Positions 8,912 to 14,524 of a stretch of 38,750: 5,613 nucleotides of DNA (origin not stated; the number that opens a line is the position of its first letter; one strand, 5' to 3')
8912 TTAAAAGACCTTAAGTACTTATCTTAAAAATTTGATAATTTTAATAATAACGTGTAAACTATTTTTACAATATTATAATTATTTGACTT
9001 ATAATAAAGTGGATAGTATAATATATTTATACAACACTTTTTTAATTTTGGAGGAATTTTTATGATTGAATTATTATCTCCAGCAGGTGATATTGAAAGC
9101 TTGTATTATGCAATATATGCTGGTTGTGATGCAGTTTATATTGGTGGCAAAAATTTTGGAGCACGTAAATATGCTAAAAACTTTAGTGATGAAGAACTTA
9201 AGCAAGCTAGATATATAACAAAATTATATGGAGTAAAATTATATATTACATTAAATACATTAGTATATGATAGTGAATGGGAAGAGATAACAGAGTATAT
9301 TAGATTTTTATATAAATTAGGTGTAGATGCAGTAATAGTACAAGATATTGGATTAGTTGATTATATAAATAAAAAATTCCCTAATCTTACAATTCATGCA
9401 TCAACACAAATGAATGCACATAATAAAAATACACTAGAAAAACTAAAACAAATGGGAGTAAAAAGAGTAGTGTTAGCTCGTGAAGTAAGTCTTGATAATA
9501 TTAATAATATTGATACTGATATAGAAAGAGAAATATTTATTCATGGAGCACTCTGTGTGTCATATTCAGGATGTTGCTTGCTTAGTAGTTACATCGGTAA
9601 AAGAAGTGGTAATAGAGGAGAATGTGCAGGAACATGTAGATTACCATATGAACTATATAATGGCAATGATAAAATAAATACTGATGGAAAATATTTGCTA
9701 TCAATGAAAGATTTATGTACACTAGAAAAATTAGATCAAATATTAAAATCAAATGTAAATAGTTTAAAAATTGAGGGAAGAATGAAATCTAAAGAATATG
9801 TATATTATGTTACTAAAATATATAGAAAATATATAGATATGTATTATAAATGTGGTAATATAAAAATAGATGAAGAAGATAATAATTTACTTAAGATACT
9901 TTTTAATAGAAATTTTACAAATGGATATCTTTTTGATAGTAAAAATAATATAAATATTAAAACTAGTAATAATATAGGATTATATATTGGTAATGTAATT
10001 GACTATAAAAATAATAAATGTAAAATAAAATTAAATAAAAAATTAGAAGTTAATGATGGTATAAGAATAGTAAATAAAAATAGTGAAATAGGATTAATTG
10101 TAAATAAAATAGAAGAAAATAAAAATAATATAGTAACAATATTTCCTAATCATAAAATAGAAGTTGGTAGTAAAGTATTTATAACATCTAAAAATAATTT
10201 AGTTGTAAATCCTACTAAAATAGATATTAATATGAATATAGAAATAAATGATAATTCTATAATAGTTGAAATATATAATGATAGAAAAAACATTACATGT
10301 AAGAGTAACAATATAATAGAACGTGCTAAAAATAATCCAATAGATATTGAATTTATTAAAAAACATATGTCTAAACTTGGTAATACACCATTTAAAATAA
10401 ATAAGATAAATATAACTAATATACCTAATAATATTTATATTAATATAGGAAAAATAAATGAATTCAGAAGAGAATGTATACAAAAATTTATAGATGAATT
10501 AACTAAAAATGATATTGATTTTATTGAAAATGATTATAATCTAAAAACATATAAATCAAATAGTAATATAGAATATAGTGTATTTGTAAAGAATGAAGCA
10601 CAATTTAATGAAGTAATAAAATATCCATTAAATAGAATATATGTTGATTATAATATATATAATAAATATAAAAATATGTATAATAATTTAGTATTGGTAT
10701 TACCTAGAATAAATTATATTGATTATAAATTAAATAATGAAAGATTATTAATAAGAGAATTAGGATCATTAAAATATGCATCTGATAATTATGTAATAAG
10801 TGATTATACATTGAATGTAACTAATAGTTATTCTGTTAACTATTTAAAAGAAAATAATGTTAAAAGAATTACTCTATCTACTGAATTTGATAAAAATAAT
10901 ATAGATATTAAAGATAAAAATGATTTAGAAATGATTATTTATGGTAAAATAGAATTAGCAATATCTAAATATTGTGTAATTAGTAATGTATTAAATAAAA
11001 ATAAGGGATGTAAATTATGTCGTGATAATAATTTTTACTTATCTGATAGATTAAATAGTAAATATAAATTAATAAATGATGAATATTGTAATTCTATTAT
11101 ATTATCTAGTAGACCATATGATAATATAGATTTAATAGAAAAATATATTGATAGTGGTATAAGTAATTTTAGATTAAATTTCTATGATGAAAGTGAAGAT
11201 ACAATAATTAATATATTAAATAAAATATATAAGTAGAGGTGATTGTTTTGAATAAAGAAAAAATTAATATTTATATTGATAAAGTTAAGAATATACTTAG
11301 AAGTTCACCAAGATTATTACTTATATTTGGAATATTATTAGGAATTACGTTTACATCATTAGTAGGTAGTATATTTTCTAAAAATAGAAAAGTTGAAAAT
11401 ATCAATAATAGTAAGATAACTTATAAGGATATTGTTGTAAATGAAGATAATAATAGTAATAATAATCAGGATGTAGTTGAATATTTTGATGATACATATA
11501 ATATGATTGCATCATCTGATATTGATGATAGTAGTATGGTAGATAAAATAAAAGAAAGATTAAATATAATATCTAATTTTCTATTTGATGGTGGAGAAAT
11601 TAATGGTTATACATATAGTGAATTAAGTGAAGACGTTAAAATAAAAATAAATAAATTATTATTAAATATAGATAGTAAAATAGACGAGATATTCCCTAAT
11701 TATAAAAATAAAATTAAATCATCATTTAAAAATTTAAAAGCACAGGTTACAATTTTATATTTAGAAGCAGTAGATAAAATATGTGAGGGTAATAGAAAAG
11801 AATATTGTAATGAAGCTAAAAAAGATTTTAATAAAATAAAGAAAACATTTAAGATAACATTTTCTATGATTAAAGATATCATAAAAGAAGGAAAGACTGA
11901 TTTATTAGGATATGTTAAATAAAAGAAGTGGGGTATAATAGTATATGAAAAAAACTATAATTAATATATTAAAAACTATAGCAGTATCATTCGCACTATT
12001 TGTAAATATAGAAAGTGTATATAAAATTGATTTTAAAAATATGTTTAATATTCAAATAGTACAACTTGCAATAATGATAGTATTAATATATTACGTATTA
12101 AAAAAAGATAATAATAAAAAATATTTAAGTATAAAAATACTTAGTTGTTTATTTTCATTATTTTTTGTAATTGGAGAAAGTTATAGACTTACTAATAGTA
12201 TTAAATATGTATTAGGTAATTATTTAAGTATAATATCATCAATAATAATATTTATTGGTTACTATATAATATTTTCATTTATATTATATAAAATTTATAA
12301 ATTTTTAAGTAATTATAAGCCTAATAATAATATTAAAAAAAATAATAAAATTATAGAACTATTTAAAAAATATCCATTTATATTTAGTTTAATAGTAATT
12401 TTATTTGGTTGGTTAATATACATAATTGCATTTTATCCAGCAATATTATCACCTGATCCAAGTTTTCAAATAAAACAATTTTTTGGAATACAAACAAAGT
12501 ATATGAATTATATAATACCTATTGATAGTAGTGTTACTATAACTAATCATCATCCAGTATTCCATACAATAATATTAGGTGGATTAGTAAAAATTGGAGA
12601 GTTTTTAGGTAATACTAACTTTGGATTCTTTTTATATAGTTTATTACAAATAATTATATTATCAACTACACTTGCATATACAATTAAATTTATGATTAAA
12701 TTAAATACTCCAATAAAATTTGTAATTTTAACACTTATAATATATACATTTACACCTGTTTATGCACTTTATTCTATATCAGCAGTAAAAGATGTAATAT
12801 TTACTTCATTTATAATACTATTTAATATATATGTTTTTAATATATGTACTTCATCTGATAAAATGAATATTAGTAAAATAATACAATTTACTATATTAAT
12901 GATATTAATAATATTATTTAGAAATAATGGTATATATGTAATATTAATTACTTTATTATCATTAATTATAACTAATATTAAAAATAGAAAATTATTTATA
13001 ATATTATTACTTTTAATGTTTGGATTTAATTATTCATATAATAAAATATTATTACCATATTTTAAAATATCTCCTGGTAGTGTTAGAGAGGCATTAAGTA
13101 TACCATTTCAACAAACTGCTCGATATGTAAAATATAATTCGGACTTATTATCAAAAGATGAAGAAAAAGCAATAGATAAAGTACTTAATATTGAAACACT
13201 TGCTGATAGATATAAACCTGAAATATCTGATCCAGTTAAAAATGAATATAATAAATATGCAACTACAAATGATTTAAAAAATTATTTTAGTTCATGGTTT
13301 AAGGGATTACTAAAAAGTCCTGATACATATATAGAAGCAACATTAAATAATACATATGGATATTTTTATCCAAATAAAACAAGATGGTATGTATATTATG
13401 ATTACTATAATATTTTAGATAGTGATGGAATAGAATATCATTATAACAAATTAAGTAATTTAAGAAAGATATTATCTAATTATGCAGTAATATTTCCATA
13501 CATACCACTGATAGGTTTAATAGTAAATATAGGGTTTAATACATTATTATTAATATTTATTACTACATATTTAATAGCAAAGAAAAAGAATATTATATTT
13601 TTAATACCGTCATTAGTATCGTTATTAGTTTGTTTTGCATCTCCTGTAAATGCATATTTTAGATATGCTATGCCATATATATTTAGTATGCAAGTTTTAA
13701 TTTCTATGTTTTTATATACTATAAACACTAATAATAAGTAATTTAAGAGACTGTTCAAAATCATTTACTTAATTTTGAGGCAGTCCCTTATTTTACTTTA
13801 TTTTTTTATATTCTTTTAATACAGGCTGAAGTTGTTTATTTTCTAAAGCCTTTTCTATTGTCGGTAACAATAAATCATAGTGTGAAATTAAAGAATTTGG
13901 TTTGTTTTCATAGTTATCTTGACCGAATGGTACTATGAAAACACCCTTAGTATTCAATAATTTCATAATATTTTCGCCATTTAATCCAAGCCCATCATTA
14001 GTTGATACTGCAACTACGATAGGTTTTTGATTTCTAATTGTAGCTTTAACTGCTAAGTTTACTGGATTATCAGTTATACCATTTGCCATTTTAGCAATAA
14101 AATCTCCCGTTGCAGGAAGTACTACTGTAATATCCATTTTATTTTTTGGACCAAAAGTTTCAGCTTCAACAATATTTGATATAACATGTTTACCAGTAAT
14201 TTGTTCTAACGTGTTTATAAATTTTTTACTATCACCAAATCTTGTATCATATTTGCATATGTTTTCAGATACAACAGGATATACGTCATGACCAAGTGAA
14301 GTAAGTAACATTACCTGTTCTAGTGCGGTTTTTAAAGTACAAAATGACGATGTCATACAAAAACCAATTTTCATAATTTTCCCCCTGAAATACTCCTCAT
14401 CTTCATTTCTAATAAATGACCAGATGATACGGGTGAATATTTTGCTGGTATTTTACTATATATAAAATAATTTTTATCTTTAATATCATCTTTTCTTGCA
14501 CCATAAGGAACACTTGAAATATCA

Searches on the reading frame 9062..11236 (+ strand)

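Call 41: search_protein_families(library=pfam, proteins=[window:9062-11236:+], max_evalue=0.0001)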
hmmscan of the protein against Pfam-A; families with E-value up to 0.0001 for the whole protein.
window:9062-11236:+ (724 aa): 2 families
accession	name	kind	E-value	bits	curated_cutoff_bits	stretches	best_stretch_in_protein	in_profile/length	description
PF01136.24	Peptidase_U32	-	6.2e-94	314.1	22.4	2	74-294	2-231/233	Peptidase family U32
PF12392.13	DUF3656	-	4.3e-16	60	22.1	1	384-479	22-107/109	Collagenase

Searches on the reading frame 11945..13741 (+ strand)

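Call 41: search_protein_families(library=pfam, proteins=[window:11945-13741:+], max_evalue=0.0001)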
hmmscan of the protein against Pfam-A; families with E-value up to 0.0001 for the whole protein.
window:11945-13741:+ (598 aa): 1 family
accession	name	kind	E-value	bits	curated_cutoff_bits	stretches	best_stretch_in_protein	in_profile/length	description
PF19484.4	DUF6020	-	5.3e-66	223.7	28.3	1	62-591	13-592/604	Family of unknown function (DUF6020)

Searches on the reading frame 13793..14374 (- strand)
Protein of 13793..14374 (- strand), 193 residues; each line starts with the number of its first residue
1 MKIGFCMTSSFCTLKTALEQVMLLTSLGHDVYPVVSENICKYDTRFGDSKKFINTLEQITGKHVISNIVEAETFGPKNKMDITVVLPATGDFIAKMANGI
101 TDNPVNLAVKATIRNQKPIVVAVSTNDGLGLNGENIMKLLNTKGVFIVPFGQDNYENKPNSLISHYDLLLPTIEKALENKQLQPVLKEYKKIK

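Call 41: search_protein_families(library=pfam, proteins=[window:13793-14374:-], max_evalue=0.0001)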
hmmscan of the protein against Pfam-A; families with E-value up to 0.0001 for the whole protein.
window:13793-14374:- (193 aa): 1 family
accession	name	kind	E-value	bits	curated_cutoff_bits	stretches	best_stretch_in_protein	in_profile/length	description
PF02441.25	Flavoprotein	-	1.8e-26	93.1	22.7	1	1-168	1-145/162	Flavoprotein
